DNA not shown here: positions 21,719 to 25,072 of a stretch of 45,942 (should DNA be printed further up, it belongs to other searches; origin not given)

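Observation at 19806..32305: Atypical 12-kb carbohydrate locus: one giant SBP, two distinct permease pairs, an NHL-propeller::Yip1 membrane protein and a ~1000-aa secreted DUF5696-like protein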

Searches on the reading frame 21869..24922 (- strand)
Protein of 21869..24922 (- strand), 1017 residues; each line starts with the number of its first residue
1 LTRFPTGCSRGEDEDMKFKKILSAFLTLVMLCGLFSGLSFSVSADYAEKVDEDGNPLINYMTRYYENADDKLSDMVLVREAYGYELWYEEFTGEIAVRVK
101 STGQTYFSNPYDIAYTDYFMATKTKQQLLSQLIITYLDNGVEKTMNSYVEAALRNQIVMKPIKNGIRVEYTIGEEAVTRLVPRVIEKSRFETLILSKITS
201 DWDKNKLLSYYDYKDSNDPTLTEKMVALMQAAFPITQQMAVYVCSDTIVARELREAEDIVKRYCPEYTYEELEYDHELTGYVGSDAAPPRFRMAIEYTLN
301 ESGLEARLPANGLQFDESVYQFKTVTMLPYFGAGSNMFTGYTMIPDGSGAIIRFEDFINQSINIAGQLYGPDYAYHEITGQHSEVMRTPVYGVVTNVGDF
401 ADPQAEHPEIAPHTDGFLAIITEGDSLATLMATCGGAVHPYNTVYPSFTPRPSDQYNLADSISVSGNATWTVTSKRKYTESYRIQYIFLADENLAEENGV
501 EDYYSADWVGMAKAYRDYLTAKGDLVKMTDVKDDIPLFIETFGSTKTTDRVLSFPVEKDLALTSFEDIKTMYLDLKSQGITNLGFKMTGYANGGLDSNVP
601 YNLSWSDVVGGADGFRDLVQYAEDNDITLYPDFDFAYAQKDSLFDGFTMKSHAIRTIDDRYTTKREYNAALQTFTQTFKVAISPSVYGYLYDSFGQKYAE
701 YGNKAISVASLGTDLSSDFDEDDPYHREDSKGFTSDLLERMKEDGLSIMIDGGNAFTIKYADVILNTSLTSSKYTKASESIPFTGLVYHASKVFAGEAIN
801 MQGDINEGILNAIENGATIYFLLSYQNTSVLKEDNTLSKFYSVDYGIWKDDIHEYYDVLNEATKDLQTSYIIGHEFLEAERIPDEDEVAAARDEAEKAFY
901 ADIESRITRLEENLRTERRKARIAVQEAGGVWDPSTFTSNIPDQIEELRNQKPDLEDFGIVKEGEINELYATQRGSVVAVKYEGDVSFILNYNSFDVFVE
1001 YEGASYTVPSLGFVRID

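Call 3: search_protein_families(library=pfam, proteins=[window:21869-24922:-], max_evalue=0.01)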
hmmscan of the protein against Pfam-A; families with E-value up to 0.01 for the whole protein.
window:21869-24922:- (1017 aa): 1 family
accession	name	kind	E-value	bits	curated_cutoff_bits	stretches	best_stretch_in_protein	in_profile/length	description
PF18952.6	DUF5696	-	6.4e-139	464.7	25.6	1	270-878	2-577/612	Family of unknown function (DUF5696)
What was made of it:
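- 21869..24877 (-): Secreted 1002-aa DUF5696 protein. Predicted parts: N-terminal beta-sandwich, (beta/alpha)8 barrel, long helix (870-912) and a conserved C-terminal beta module. Candidate retaining alpha-glycosidase of the GH129/GH101 superfamily. Pfam DUF5696 E 6e-139 (call 3).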

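Call 5: search_protein_families(library=ncbifam, proteins=[window:21869-24922:-], max_evalue=0.01)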
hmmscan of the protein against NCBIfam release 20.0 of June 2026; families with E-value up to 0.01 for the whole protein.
window:21869-24922:- (1017 aa): 0 families

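Call 7: search_solved_structures(query=window:21869-24922:-, max_evalue=1, show_alignments=2)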
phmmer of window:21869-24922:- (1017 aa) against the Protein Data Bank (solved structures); distinct sequences matched with E-value up to 1: 0.
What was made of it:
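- On CAZy GH129: phmmer against all PDB chains gave no hit at E <= 1 (call 7).
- Tried and rejected: phmmer of the protein against PDB gave nothing (call 7).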

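Call 15: find_homologous_proteins(query=window:21869-24877:-, max_evalue=0.00001)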
Query window:21869-24877:- (1002 aa): 1084 proteins with E <= 0.00001 among 8000 candidates; the best 120 are listed.
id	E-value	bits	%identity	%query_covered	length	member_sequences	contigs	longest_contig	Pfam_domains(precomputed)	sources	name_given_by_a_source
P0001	0.0e+0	2264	100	100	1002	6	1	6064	PF18952.7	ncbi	-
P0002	0.0e+0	2057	89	100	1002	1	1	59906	PF18952.7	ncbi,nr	ncbi:MAG: hypothetical protein IJU57_06715 [Clostridia bacterium]|nr:hypothetical protein [Clostridi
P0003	0.0e+0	1654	72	100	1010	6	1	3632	PF18952.7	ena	-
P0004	0.0e+0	1653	73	99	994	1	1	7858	PF18952.7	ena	-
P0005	0.0e+0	1610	70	100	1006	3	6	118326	PF18952.7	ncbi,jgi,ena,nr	ncbi:MAG: hypothetical protein E7627_00880 [Ruminococcaceae bacterium]|nr:hypothetical protein [Osci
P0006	0.0e+0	1592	70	100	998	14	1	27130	PF18952.7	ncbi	-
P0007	0.0e+0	1586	70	100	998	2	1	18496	PF18952.7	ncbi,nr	ncbi:MAG: hypothetical protein IKV39_02385 [Clostridia bacterium]|nr:hypothetical protein [Clostridi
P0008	0.0e+0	1581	69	100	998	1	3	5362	PF18952.7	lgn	-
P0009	0.0e+0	1407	62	100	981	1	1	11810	PF18952.7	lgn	-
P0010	0.0e+0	1396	62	100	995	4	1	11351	PF18952.7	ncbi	-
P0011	0.0e+0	1386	66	88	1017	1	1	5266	PF18952.7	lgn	-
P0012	0.0e+0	1386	61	100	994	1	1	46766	PF18952.7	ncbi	-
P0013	0.0e+0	1385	66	88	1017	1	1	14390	PF18952.7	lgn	-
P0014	0.0e+0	1385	66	88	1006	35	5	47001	PF18952.7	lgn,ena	-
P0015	0.0e+0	1382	61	100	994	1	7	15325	PF18952.7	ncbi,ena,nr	ncbi:hypothetical protein J6B78_08995 [Methanocorpusculum sp.]|nr:hypothetical protein [Methanocorpu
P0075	0.0e+0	1329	59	60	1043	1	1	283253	PF18952.7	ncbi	-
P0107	0.0e+0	1294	57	100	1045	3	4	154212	PF18952.7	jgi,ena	-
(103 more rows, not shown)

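Call 17: find_encoding_contigs(protein=P0005, flank=10000, max_places=2)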
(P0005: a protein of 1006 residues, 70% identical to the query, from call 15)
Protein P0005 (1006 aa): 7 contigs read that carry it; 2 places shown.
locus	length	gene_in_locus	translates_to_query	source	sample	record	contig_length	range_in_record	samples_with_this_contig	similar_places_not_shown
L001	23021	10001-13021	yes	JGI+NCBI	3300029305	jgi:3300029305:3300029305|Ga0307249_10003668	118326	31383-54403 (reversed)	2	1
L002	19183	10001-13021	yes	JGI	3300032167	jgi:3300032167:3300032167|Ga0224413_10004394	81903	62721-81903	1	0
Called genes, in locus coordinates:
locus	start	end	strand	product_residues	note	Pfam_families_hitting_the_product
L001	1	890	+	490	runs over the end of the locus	-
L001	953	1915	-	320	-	PF00480:ROK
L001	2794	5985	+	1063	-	PF01547:SBP_bac_1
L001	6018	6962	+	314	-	PF00528:BPD_transp_1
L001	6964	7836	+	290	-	PF00528:BPD_transp_1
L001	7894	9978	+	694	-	PF01436:NHL (faint), PF04893:Yip1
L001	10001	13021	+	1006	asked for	PF18952:DUF5696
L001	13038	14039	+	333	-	PF00528:BPD_transp_1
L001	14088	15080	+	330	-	PF00528:BPD_transp_1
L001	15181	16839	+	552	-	PF13320:GH123_cat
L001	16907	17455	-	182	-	PF03703:bPH_2 (weak)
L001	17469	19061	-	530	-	PF02557:VanY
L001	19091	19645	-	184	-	PF06962:rRNA_methylase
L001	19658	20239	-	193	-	PF01558:POR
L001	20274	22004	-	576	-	PF01855:POR_N, PF02775:TPP_enzyme_C, PF12797:Fer4_2 (faint), PF13237:Fer4_10 (faint), PF00037:Fer4 (weak)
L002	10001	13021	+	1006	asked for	PF18952:DUF5696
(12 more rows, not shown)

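Call 19: find_encoding_contigs(protein=P0075, flank=10000, max_places=1)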
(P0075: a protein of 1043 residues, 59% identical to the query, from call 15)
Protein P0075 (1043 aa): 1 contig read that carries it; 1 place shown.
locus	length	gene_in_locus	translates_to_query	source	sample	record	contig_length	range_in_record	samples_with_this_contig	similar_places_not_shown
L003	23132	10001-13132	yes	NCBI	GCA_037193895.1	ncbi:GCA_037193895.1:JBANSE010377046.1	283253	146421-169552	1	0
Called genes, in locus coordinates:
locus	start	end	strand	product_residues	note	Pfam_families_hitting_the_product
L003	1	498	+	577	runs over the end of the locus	-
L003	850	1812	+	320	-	PF00480:ROK, PF01869:BcrAD_BadFG (faint)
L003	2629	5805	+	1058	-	PF13416:SBP_bac_8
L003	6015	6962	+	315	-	PF00528:BPD_transp_1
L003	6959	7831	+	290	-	PF00528:BPD_transp_1 (weak)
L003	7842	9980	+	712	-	PF04893:Yip1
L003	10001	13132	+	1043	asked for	PF18952:DUF5696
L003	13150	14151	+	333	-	PF00528:BPD_transp_1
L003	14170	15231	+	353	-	PF00528:BPD_transp_1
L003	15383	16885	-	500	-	PF02386:TrkH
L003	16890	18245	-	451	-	PF02254:TrkA_N, PF02080:TrkA_C, PF02254:TrkA_N, PF02080:TrkA_C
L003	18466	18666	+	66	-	-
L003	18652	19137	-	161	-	PF00583:Acetyltransf_1, PF13508:Acetyltransf_7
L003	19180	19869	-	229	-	PF02517:Rce1-like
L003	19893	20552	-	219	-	PF02517:Rce1-like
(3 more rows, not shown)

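Call 20: find_encoding_contigs(protein=P0107, flank=10000, max_places=1)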
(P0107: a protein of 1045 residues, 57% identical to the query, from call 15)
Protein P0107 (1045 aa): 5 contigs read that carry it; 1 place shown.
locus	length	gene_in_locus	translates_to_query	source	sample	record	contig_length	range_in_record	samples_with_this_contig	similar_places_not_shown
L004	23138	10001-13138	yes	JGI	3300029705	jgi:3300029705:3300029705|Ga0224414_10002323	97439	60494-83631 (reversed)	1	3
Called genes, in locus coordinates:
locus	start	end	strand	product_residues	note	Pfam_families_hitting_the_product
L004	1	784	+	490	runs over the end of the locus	-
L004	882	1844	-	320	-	PF00480:ROK, PF01869:BcrAD_BadFG (faint)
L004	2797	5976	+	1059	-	PF17829:GH115_C (faint), PF01547:SBP_bac_1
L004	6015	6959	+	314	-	PF00528:BPD_transp_1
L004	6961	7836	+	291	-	PF00528:BPD_transp_1 (weak)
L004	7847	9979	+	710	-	PF04893:Yip1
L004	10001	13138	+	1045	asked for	PF18952:DUF5696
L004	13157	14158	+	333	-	PF00528:BPD_transp_1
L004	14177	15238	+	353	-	PF00528:BPD_transp_1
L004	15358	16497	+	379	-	PF00251:Glyco_hydro_32N, PF04041:Glyco_hydro_130 (faint), PF04616:Glyco_hydro_43, PF22847:Glyco_hydro_43_rel (faint)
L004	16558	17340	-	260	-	PF01381:HTH_3, PF12802:MarR_2 (faint), PF12844:HTH_19, PF13560:HTH_31 (weak)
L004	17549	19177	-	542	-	PF02557:VanY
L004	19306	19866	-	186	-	PF06962:rRNA_methylase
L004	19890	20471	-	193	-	PF01558:POR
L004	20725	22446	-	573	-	PF01855:POR_N, PF02775:TPP_enzyme_C, PF12797:Fer4_2 (faint), PF00037:Fer4 (weak)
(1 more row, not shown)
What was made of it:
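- Occasional neighbouring GH123, GH43/32 and GH42 genes (calls 17, 19, 20).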

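Call 27: find_related_loci(query=A1, collection=genome_contigs, flank=10000)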
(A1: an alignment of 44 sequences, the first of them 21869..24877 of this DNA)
Query A1 (1002 aa) in genome_contigs; peptide patterns used: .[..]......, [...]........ (x = any residue, [..] = any of these).
244 stretches matched a pattern; 214 encode a relative of the query (tblastn E <= 1e-3); the best 80 are kept; 80 distinct loci.
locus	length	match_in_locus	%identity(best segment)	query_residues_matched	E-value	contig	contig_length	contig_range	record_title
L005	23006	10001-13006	89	1-1002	0e+0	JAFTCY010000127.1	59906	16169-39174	MAG: Clostridia bacterium isolate RGIG3705 Goat_Rumen.Co__c2688200, whole genome shotgun sequence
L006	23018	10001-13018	70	1-1002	0e+0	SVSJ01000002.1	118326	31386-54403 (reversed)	MAG: Oscillospiraceae bacterium isolate SIG666 NODE_3668_length_118326_cov_3.704346, whole genome shotgun sequence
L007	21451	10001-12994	70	1-1002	0e+0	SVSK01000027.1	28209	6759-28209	MAG: Oscillospiraceae bacterium isolate SIG667 NODE_33833_length_28209_cov_7.379211, whole genome shotgun sequence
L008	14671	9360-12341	61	1-1002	0e+0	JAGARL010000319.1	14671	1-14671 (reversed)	Methanocorpusculum sp. isolate RGIG8706 Water_deer_Colon-3__c558560, whole genome shotgun sequence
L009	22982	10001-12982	61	1-1002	0e+0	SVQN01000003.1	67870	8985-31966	MAG: Oscillospiraceae bacterium isolate SIG618 NODE_2429_length_67870_cov_3.165006, whole genome shotgun sequence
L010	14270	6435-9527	60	1-1002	0e+0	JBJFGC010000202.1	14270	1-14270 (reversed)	MAG: Eubacteriales bacterium isolate PUUB45_bin.047 NODE_2871_length_14270_cov_4.680689, whole genome shotgun sequence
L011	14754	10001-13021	60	1-1002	0e+0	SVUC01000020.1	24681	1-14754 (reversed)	MAG: Oscillospiraceae bacterium isolate SIG711 NODE_39606_length_24681_cov_1.528183, whole genome shotgun sequence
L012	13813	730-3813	60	1-1002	0e+0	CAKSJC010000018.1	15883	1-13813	MAG: uncultured Eubacteriales bacterium isolate REFINED_METABAT215_TOP10_CONTIGS_1500_ASSEMBLY_K77_MERGED__Hadza_MoBio_h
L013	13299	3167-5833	65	1-873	0e+0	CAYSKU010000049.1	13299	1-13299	MAG TPA_asm: uncultured Ruminococcus sp. isolate SRP313737_co1_328 genome assembly, contig: NODE_7108_length_13299_cov_7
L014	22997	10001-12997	60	1-1002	0e+0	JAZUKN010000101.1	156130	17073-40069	MAG: Eubacteriales bacterium isolate T1900045249_TH20190019.MAGScoT_cleanbin_000010 SGB_5724_k141_5315163, whole genome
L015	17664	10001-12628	65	1-877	0e+0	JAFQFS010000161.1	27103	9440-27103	MAG: Clostridia bacterium isolate RGIG1778 Goat_Cecum-4__c863753, whole genome shotgun sequence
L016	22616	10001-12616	65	1-873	0e+0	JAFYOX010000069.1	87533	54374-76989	MAG: Clostridia bacterium isolate RGIG7288 Water_buffalos_Cecum-4__c482600, whole genome shotgun sequence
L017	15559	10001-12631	65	1-873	0e+0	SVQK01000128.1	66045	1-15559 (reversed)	MAG: Oscillospiraceae bacterium isolate SIG615 k141_809737, whole genome shotgun sequence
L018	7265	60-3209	58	4-1002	0e+0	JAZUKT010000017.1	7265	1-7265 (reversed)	MAG: Eubacteriales bacterium isolate T1900045248_TH20190018.MAGScoT_cleanbin_000045 SGB_5697_k141_1950166, whole genome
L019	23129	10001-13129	58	1-1002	0e+0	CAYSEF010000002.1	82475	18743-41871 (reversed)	MAG TPA_asm: uncultured Ruminococcus sp. isolate SRP350583_co2_77 genome assembly, contig: NODE_280_length_82475_cov_31.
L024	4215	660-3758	55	1-1002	0e+0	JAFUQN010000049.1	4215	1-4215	MAG: Bacillota bacterium isolate RGIG4734 Roe_deer_Rectum.Co__c908475, whole genome shotgun sequence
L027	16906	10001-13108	53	1-1002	0e+0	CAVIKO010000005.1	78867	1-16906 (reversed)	bacterium isolate H07616-L1_cleanbin_000019 genome assembly, contig: Spades_H07616-L1_contig_123, whole genome shotgun s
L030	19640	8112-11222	52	1-1002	0e+0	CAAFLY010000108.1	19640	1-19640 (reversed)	MAG TPA_asm: Clostridia bacterium, isolate HGM12660, WGS project CAAFLY010000000 data, contig: SRS1596863_101_k141_69734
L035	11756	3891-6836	52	1-1002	0e+0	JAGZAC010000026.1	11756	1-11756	MAG: Clostridiales bacterium isolate L3_105_000M1_dasL3_105_000M1_metabat.metabat.102 L3_105_000M1_scaffold_3439, whole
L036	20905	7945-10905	52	1-1002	0e+0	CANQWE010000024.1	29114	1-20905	MAG: uncultured Clostridia bacterium isolate Lapin-012__bin86 genome assembly, contig: Lapin-012__NODE_2439_length_29114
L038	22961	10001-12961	50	2-1002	0e+0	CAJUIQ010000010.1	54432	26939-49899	MAG TPA_asm: uncultured Eubacteriales bacterium isolate MGBC142214 genome assembly, contig: MGBC142214.10, whole genome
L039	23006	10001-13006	51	1-1002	0e+0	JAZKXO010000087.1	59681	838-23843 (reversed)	MAG: Eubacteriales bacterium isolate T1900045118_TC20190112.MAGScoT_cleanbin_000001 SGB_4819_k141_549776, whole genome s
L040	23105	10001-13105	50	1-1002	0e+0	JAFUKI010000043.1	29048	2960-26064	MAG: Clostridia bacterium isolate RGIG4573 Roe_deer_Rectum-2__c146608, whole genome shotgun sequence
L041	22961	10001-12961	50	2-1002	0e+0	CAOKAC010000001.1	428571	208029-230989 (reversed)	MAG TPA_asm: uncultured Clostridia bacterium isolate SRR15604574_bin.43_metawrap_v1.3_MAG genome assembly, contig: NODE.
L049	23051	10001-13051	48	1-1002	0e+0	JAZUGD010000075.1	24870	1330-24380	MAG: Eubacteriales bacterium isolate T1900045287_TH20190057.MAGScoT_cleanbin_000038 SGB_6010_k141_2788118, whole genome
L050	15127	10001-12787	53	1-1002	0e+0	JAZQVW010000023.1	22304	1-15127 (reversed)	MAG: Candidatus Avispirillum sp. isolate T1900045166_TC20190160.MAGScoT_cleanbin_000066 SGB_5155_k141_816177, whole geno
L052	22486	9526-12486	48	1-1002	0e+0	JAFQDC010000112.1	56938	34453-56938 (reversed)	MAG: Clostridia bacterium isolate RGIG1710 Goat_Cecum-2__c806898, whole genome shotgun sequence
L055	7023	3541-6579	47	1-1002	0e+0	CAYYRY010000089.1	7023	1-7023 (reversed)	MAG TPA_asm: uncultured Ruminococcus sp. isolate SRP315200_co1_819 genome assembly, contig: NODE_25785_length_7023_cov_4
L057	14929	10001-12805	51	3-1002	0e+0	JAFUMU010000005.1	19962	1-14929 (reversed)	MAG: Clostridia bacterium isolate RGIG4637 Roe_deer_Rectum-4__c57940, whole genome shotgun sequence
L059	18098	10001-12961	46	1-1002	0e+0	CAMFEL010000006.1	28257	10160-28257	MAG: uncultured Clostridia bacterium isolate SRR15057928_bin.3_metaWRAP_v1.3_MAG genome assembly, contig: ERZ10407477.70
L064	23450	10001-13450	43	1-1002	0e+0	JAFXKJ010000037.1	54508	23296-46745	MAG: Clostridia bacterium isolate RGIG6494 Sheep_Rectum.Co__c742202, whole genome shotgun sequence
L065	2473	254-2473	57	1-718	0e+0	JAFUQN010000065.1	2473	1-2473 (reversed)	MAG: Bacillota bacterium isolate RGIG4734 Roe_deer_Rectum.Co__c1182214, whole genome shotgun sequence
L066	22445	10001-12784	52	1-1002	0e+0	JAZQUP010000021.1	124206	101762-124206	MAG: Candidatus Avispirillum sp. isolate T1900045180_TC20190176.MAGScoT_cleanbin_000017 SGB_5230_k141_46211, whole genom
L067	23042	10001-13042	46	1-1002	0e+0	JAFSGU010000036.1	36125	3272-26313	MAG: Clostridia bacterium isolate RGIG3129 Goat_Rectum.Co__c951264, whole genome shotgun sequence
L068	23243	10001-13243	58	1-1002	0e+0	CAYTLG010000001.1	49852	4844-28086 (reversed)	MAG TPA_asm: uncultured Ruminococcus sp. isolate SRP350583_co2_567 genome assembly, contig: NODE_827_length_49852_cov_10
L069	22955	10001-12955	48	1-1002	0e+0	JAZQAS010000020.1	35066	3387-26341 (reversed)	MAG: Candidatus Avispirillum sp. isolate T1900044642_TS20190108.MAGScoT_cleanbin_000059 SGB_1286_k141_1850407, whole gen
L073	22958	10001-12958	52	1-1002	0e+0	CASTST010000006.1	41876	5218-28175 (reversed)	MAG: uncultured Eubacteriales bacterium isolate extra-ERR2497921.17_1677795682 genome assembly, contig: NODE_264_length_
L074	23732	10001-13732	46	5-1002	0e+0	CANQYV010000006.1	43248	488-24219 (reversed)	MAG: uncultured Clostridia bacterium isolate Lapin-015__bin11 genome assembly, contig: Lapin-015__NODE_667_length_43248_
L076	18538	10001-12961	50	2-1002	0e+0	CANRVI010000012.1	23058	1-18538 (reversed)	MAG TPA_asm: uncultured Clostridia bacterium isolate SRR15730553_bin.36_metawrap_v1.3_MAG genome assembly, contig: NODE.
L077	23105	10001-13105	49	4-1002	0e+0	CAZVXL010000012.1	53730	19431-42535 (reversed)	MAG TPA_asm: uncultured Lachnospiraceae bacterium isolate SRP313737_co1_119 genome assembly, contig: NODE_1023_length_53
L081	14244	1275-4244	43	1-913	0e+0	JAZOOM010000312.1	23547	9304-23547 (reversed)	MAG: Eubacteriales bacterium isolate T1900045628_YK20190322.MAGScoT_cleanbin_000023 SGB_8045_k141_347407, whole genome s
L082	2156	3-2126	53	236-911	0e+0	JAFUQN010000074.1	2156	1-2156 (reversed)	MAG: Bacillota bacterium isolate RGIG4734 Roe_deer_Rectum.Co__c1283568, whole genome shotgun sequence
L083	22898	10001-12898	42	1-880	0e+0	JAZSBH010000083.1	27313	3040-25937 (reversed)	MAG: Eubacteriales bacterium isolate T1900044928_TS20190394.MAGScoT_cleanbin_000046 SGB_3400_k141_3250283, whole genome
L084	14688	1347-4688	40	3-1002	0e+0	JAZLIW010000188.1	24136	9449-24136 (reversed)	MAG: Eubacteriales bacterium isolate T1900044969_TA20190031.MAGScoT_cleanbin_000043 SGB_4027_k141_1822620, whole genome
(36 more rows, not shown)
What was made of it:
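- At least one MAG carries three paralogous DUF5696 genes, as PUL-like systems do (L024, L065 and L082 from RGIG4734, call 27).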
